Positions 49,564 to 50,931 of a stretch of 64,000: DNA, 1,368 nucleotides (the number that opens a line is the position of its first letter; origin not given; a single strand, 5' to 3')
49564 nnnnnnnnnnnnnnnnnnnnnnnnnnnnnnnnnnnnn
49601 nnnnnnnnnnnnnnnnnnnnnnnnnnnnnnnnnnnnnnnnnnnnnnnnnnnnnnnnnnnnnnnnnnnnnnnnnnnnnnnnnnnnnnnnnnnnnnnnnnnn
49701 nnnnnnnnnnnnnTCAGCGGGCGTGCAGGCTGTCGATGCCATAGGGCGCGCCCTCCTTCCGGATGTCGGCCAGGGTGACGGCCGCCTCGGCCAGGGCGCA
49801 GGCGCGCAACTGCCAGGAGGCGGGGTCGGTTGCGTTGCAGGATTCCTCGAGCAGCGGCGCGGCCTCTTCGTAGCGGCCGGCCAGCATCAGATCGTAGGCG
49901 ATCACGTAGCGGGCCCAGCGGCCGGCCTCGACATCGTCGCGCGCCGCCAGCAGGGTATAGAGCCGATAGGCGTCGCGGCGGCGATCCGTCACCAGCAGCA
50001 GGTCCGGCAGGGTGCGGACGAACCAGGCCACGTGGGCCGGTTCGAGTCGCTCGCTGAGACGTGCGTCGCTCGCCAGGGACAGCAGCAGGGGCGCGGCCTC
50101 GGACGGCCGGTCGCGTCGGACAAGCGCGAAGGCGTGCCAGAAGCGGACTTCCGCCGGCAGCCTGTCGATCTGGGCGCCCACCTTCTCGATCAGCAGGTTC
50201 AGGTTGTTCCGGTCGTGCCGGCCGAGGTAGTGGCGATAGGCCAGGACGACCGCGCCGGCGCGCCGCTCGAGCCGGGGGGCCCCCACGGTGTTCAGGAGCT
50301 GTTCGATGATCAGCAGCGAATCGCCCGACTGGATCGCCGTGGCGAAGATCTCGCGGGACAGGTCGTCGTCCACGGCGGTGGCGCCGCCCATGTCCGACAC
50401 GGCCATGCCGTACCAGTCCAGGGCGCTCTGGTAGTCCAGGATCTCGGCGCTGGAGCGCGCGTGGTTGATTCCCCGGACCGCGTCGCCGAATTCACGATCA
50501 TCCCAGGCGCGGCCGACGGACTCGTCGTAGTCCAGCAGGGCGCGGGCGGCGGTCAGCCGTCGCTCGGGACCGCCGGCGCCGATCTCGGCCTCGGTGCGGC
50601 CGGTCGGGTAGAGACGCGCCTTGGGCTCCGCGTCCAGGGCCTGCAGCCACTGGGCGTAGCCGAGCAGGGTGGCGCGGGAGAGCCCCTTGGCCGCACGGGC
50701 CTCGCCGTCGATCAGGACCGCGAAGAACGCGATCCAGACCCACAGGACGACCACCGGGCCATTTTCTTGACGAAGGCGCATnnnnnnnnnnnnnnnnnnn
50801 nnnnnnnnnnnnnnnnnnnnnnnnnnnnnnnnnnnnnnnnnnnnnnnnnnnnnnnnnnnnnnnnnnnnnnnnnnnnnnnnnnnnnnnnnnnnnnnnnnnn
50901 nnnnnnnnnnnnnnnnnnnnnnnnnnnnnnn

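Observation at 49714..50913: Unknown 355-aa signal-anchored helical-repeat protein, the first gene after the fleR terminator and under its own sigma54 promoter, heading the flgN-like/flgB unit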

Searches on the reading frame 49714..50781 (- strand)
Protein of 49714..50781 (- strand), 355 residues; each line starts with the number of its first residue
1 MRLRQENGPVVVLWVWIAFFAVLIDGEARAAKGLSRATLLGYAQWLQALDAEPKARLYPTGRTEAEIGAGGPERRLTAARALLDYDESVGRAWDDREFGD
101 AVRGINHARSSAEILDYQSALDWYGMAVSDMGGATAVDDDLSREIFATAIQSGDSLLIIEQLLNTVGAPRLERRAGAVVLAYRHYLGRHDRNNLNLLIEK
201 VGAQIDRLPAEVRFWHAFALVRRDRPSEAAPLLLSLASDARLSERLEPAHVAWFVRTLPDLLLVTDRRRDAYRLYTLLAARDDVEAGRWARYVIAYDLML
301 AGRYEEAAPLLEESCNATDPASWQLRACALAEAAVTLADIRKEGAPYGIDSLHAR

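Call 3: search_protein_families(library=pfam, proteins=[window:49714-50781:-], max_evalue=1)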
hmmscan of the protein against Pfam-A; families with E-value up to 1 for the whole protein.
window:49714-50781:- (355 aa): 4 families
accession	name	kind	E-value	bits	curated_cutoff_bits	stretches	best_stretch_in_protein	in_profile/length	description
PF12324.14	HTH_15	-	0.024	15.2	27.2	0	5-62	12-69/74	Helix-turn-helix domain of alkylmercury lyase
PF25062.1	ARM_TT21_N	-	0.078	13.1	40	0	211-240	28-57/222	Tetratricopeptide repeat protein 21 N-terminal ARM repeat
PF07719.23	TPR_2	-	0.34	11.6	27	0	292-314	5-27/34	Tetratricopeptide repeat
PF14559.12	TPR_19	-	0.49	11.2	25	1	298-339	1-40/68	Tetratricopeptide repeat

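Call 4: search_protein_families(library=ncbifam, proteins=[window:49714-50781:-], max_evalue=1)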
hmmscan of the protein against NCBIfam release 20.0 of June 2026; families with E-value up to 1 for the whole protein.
window:49714-50781:- (355 aa): 1 family
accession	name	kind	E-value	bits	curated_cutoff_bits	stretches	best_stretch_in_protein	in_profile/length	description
NF053746.1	NdoAlphArabAbnB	equivalog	0.22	10.3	750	1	82-135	170-222/446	arabinan endo-1,5-alpha-L-arabinosidase AbnB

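Call 6: find_homologous_proteins(query=window:49714-50781:-, max_evalue=0.001)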
Query window:49714-50781:- (355 aa): 15 proteins with E <= 0.001 among 8000 candidates.
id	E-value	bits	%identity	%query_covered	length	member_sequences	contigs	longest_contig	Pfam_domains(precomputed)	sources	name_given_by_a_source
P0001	2.2e-228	775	100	100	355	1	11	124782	-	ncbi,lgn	-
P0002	1.4e-157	543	70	100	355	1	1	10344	-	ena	-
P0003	4.3e-154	531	70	100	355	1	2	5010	-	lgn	-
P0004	7.7e-149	514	66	100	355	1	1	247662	-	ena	-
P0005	2.9e-124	433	57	100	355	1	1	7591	-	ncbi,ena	-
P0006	1.5e-116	408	57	99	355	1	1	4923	-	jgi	jgi:tetratricopeptide (TPR) repeat protein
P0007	1.2e-114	401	55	100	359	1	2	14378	-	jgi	jgi:tetratricopeptide (TPR) repeat protein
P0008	1.7e-114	401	54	100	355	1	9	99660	-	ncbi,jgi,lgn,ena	-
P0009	4.8e-114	399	54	100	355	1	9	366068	-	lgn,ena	-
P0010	6.3e-114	399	56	99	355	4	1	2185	-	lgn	-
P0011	1.1e-112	395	56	100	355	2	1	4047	-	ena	-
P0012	1.5e-107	378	53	100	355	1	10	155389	-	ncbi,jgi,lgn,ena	-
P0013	2.0e-105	371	53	99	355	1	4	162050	-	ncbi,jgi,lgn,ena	-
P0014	2.3e-86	308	54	82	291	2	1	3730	-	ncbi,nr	ncbi:hypothetical protein KKG45_06895, partial [bacterium]|nr:hypothetical protein [bacterium]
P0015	9.2e-60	221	45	78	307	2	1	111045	PF13176.13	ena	-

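Call 9: find_encoding_contigs(protein=P0015, flank=8000, max_places=2)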
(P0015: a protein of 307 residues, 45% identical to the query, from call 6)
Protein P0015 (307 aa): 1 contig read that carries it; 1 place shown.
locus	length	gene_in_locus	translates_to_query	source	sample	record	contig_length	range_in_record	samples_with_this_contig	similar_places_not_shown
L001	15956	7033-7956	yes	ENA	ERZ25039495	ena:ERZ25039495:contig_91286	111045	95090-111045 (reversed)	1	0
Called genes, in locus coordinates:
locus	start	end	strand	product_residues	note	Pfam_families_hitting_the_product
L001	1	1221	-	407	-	?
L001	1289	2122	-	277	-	PF00669:Flagellin_N, PF00700:Flagellin_C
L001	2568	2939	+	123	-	PF04316:FlgM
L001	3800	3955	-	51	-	-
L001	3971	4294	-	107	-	-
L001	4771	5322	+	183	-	PF02518:HATPase_c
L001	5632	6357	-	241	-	-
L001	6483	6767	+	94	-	PF02954:HTH_8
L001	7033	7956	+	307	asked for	PF13176:TPR_7 (faint)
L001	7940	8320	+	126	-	-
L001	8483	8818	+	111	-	-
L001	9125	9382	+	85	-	PF06429:Flg_bbr_C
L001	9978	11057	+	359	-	PF08345:YscJ_FliF_C (faint)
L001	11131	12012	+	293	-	PF14842:FliG_N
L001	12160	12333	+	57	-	PF01706:FliG_C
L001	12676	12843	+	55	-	-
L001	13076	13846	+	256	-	PF00006:ATP-synt_ab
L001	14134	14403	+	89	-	PF18269:T3SS_ATPase_C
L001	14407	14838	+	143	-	PF02050:FliJ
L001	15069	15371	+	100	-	PF03448:MgtE_N (weak)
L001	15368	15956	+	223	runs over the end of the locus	-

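Call 11: list_cluster_members(proteins=[P0001, P0008, P0012, P0013, P0005, P0014])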
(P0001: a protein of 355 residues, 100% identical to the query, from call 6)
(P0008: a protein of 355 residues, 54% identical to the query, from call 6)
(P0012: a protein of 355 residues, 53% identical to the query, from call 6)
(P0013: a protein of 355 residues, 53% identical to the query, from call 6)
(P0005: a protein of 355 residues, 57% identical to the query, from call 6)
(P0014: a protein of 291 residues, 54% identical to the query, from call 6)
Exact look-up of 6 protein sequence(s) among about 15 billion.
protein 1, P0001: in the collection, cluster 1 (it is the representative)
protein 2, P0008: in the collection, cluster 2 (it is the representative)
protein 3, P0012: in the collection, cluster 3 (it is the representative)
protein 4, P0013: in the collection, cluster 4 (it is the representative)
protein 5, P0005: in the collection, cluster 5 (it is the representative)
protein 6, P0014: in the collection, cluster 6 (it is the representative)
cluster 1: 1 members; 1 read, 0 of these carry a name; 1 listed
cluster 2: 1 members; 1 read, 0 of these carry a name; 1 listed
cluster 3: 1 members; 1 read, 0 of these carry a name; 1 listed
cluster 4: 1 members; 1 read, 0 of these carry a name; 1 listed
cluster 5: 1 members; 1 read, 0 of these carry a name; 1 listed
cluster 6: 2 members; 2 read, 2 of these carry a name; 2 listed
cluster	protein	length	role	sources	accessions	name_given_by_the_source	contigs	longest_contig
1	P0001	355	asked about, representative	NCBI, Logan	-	-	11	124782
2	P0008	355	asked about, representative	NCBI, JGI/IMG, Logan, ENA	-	-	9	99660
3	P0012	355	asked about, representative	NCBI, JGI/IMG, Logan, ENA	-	-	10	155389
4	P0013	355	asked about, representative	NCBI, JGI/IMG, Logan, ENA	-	-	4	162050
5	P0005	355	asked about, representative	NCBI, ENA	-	-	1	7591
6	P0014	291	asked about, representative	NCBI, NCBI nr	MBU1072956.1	hypothetical protein KKG45_06895, partial [bacterium] | hypothetical protein [bacterium]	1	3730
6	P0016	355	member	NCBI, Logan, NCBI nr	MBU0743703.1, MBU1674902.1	hypothetical protein KKA85_03890 [bacterium] | hypothetical protein [bacterium]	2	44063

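Call 12: find_related_loci(query=A1, collection=genome_contigs, flank=10000)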
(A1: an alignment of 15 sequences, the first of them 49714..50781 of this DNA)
Query A1 (355 aa) in genome_contigs; peptide patterns used: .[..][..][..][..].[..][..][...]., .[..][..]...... (x = any residue, [..] = any of these).
52 stretches matched a pattern; 5 encode a relative of the query (tblastn E <= 1e-3); 5 distinct loci.
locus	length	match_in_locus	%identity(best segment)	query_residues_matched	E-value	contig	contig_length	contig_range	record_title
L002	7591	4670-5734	57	1-355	4e-131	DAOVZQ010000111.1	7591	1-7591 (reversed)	MAG TPA_asm: bacterium isolate CSMAG_1813 CSMAG_1813_k141_4945848_length_7591_cov_7.0000, whole genome shotgun sequence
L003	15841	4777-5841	54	1-355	2e-121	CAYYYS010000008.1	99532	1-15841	MAG TPA_asm: uncultured Fibrobacteraceae bacterium isolate binchicken_co65_325 genome assembly, contig: NODE_610_length_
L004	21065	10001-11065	53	1-355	4e-115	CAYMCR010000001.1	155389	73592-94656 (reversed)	MAG TPA_asm: uncultured Fibrobacteraceae bacterium isolate binchicken_co65_219 genome assembly, contig: NODE_162_length_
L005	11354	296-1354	53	1-353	2e-111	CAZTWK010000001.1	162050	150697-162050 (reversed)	MAG TPA_asm: uncultured Fibrobacteraceae bacterium isolate binchicken_co97_231 genome assembly, contig: NODE_154_length_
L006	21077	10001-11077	35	1-355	3e-51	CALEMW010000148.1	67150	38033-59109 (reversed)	MAG TPA_asm: uncultured bacterium isolate ERR2206774_bin.11_CONCOCT_v1.1_MAG genome assembly, contig: ERZ889078.116, who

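Call 18: predict_structure(alignment_id=A1)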
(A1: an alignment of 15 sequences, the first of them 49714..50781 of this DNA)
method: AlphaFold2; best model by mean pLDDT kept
length: 355 residues; sequences in the alignment: 15
mean_pLDDT: 81.8   pTM: 0.76
mean pLDDT of the five models: 81.8, 81.0, 77.9, 76.5, 71.4
residues with pLDDT >= 90: 134; 70-90: 153; 50-70: 42; < 50: 26
segments of 3 or more residues with pLDDT < 50: 1-9, 18-31
pLDDT, mean of each block of 10 residues (from residue 1): 42 50 38 81 91 68 73 82 77 64 87 88 88 84 89 77 68 88 90 90 91 96 94 93 88 95 92 93 90 93 93 89 93 92 74 50
secondary structure, 60 per line:
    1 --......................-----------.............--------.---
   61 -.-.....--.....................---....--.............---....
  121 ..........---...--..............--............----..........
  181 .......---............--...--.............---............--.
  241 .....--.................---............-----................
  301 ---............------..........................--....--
elements in order: H3-24 H36-48 H64-68 H71-91 H95-98 H101-113 H117-130 H139-152 H155-166 H171-187 H191-202 H210-222 H226-237 H240-245 H248-264 H268-279 H285-300 H304-315 H322-347 H350-353

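Call 26: search_solved_structures(query=A1, max_evalue=10)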
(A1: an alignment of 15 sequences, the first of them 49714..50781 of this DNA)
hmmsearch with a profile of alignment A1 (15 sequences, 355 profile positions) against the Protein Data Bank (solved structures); distinct sequences matched with E-value up to 10: 28.
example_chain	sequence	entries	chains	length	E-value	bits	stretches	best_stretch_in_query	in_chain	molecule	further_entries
6ejn_A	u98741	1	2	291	0.0025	20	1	208-319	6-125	Kinesin light chain 2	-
6f9i_A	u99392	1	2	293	0.0026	19.9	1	208-319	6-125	Kinesin light chain 2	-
5ojf_A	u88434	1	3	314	0.003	19.7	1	208-319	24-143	Kinesin light chain 2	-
5fjy_A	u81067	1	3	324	0.015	17.4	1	222-319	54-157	KINESIN LIGHT CHAIN 2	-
8a1g_A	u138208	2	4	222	0.025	16.7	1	198-337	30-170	Sorting nexin-1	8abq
4fzs_A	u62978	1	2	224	0.025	16.7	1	198-337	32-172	Sorting nexin-1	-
6vfi_B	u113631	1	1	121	0.068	15.2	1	263-316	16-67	O43_dn18B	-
8k9e_C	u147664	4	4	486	0.075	15.1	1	248-299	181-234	Polysulphide reductase NrfD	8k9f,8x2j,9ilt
6v8e_A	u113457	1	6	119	0.075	15.1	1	263-316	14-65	Designed protein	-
7d6d_A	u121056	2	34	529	0.077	15.1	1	197-349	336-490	Sorting nexin-1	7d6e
6vfh_A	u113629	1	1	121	0.1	14.7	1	263-316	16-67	T33_dn10A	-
3ceq_A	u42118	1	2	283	0.16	14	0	291-315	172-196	Kinesin light chain 2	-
3edt_B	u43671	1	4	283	0.17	14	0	291-315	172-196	Kinesin light chain 2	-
6vfj_B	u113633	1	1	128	0.21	13.7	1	263-316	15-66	I53_dn5B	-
3zfw_A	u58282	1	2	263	0.33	13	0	291-315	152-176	KINESIN LIGHT CHAIN 2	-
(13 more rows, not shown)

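Call 28: search_protein_representatives(alignment_id=A1)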
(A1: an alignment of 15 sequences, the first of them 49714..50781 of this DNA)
Query: 15 sequences, 355 profile positions. Proteins with E-value up to 0.001 (for the whole library): 92; up to 1e-10: 59; up to 1e-30: 36. The best 92 are listed.
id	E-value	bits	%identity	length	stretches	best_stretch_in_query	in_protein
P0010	5.1e-180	614.4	-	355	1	1-354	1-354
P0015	1.5e-121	422.0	-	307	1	51-350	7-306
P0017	8.2e-103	360.4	-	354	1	30-355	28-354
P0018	2.8e-83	296.2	-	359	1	1-348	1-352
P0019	3.4e-77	276.2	-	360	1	19-355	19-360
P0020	4.1e-74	266.0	-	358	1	28-355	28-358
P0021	3.2e-72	259.8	-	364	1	15-355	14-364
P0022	7.1e-66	238.9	-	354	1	30-355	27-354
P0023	3.7e-65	236.5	-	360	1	19-349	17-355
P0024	7.4e-63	229.0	-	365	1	26-350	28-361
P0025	1.2e-62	228.3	-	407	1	4-350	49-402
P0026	1.5e-58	214.8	-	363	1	25-350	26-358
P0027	2.5e-57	210.8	-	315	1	52-349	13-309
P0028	1.1e-56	208.6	-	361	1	38-349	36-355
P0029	1.6e-55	204.9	-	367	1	13-353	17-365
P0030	7.6e-54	199.3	-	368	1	14-352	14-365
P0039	7.5e-46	173.1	-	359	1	5-341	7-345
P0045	4.7e-37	144.1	-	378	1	17-351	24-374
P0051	1.0e-29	120.0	-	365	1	25-354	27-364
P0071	2.1e-11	59.7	-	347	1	46-350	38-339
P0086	5.8e-07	45.1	-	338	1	103-342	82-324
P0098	3.5e-05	39.3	-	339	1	101-337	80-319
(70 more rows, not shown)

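Call 31: find_encoding_contigs(protein=P0071, flank=8000, max_places=2)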
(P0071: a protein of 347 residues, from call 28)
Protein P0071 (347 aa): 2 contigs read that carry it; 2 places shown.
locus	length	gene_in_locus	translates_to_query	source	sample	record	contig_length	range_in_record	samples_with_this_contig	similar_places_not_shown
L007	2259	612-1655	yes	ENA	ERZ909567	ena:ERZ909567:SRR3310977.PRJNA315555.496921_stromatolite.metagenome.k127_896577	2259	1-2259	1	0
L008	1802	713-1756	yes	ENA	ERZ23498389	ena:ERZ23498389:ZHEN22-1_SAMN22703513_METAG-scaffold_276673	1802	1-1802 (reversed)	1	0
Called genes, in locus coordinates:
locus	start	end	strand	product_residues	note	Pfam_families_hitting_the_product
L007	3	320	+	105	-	?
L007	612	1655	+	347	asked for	PF13428:TPR_14 (faint), PF13432:TPR_16 (faint), PF13424:TPR_12 (weak)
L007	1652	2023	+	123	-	-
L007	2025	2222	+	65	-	-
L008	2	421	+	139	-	?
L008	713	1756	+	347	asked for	PF13428:TPR_14 (faint), PF13432:TPR_16 (faint), PF13424:TPR_12 (weak)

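Call 32: find_encoding_contigs(protein=P0030, flank=8000, max_places=2)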
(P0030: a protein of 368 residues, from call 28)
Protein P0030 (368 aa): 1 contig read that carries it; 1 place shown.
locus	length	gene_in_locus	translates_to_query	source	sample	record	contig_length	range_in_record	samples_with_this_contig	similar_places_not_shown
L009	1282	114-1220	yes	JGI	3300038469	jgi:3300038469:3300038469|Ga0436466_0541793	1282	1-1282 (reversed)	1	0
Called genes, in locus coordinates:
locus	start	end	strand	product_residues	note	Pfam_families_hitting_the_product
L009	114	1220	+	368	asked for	-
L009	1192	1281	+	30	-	?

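Call 34: find_homologous_proteins(query=A2, max_evalue=0.00001)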
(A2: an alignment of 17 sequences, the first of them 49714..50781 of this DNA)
Query A2 (17 sequences) (355 aa, profile of the alignment): 15 proteins with E <= 0.00001 among 8000 candidates.
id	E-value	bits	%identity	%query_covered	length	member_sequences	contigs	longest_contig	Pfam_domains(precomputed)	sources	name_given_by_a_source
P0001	1.0e-111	392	100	100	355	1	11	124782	-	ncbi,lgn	-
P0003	1.5e-99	352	70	100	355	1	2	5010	-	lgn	-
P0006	4.7e-94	334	57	99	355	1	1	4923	-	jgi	jgi:tetratricopeptide (TPR) repeat protein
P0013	1.1e-93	333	53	99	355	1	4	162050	-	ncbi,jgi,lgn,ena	-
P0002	3.5e-93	331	70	100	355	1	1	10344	-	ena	-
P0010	7.3e-92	327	56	99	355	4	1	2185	-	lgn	-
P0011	6.4e-91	324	56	100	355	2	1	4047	-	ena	-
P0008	2.3e-89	318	54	100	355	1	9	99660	-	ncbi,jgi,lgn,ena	-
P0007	2.6e-89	318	55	100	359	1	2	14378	-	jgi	jgi:tetratricopeptide (TPR) repeat protein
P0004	5.3e-88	314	66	100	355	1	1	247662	-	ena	-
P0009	3.3e-87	311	54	100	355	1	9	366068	-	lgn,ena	-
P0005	2.3e-86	309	57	100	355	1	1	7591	-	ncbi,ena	-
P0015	6.2e-79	284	45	78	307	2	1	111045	PF13176.13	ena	-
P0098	2.9e-78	282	29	15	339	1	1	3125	PF13424.13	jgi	-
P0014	8.7e-74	267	54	82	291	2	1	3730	-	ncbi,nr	ncbi:hypothetical protein KKG45_06895, partial [bacterium]|nr:hypothetical protein [bacterium]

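Call 40: find_related_loci(query=A3, collection=metagenome_contigs, flank=8000)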
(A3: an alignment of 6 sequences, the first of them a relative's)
Query A3 (347 aa) in metagenome_contigs; peptide patterns used: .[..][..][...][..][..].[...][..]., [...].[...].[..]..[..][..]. (x = any residue, [..] = any of these).
70 stretches matched a pattern; 5 encode a relative of the query (tblastn E <= 1e-3); 5 distinct loci.
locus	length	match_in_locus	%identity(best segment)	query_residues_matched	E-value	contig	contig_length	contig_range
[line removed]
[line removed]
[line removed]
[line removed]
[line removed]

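Call 53: fold_search(model_id=the predicted structure, library=pdb)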
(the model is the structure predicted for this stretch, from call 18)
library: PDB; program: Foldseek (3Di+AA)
matches with E <= 10: 1139; with E <= 0.001: 0
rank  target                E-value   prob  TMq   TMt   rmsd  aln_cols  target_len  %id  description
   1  9qhb                  2.9e-03  1.00  0.38  0.46   8.1       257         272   18  Crystal structure of 16-repeat CTPR protein with eliminated coordination sites (released 2025-10-22)
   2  9qhc_B                3.1e-03  1.00  0.42  0.50   8.0       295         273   17  Crystal structure of 8-repeat CTPR protein with eliminated coordination sites (released 2025-10-22)
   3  9pkq_A                4.6e-03  1.00  0.30  0.24  16.3       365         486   13  Structure of the cytoplasmic domain of unliganded human Tom70, open and closed conformations (released 2026-03-18)
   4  8chy                  5.8e-03  1.00  0.41  0.50   7.8       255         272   18  Crystal structure of an 8-repeat consensus TPR superhelix with Zinc. (released 2024-02-21)
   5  8a3t_F                6.6e-03  1.00  0.31  0.24  26.0       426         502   13  S. cerevisiae APC/C-Cdh1 complex (released 2022-08-31)
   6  9qhc_A                1.1e-02  1.00  0.43  0.51   8.3       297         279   15  Crystal structure of 8-repeat CTPR protein with eliminated coordination sites (released 2025-10-22)
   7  1w3b_A                1.1e-02  1.00  0.29  0.27   9.9       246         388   17  The superhelical TPR domain of O-linked GlcNAc transferase reveals structural similarities to importin alpha. (released 2004-09-09)
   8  6vbv_4                1.3e-02  1.00  0.28  0.26  13.5       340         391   12  Structure of the bovine BBSome:ARL6:GTP complex (released 2020-01-29)
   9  5a7d_H                1.3e-02  1.00  0.33  0.34  13.3       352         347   14  Tetrameric assembly of LGN with Inscuteable (released 2016-08-03)
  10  6voa_E                1.5e-02  1.00  0.28  0.26  13.5       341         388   12  Cryo-EM structure of the BBSome-ARL6 complex (released 2020-06-24)
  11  9up5_B                1.5e-02  1.00  0.36  0.38  10.8       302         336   14  Crystal structure of LapB from Klebsiella pneumoniae (released 2026-03-04)
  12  5a7d_D                1.7e-02  1.00  0.32  0.33  13.5       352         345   14  Tetrameric assembly of LGN with Inscuteable (released 2016-08-03)
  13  8a3t_J                1.7e-02  0.95  0.23  0.18  28.3       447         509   12  S. cerevisiae APC/C-Cdh1 complex (released 2022-08-31)
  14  8a3t_P                1.9e-02  1.00  0.45  0.31   7.7       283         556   10  S. cerevisiae APC/C-Cdh1 complex (released 2022-08-31)
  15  8a3t_H                1.9e-02  0.97  0.26  0.20  27.9       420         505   13  S. cerevisiae APC/C-Cdh1 complex (released 2022-08-31)
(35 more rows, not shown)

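Call 67: find_encoding_contigs(protein=P0098, flank=6000, max_places=1)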
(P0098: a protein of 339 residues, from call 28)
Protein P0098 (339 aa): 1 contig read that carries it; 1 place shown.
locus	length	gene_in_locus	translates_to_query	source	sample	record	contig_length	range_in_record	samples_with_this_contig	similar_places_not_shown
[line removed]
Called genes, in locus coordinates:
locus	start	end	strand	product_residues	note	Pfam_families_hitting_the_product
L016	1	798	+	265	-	?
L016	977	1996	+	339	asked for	PF13424:TPR_12 (faint)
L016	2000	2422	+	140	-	-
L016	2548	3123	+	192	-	?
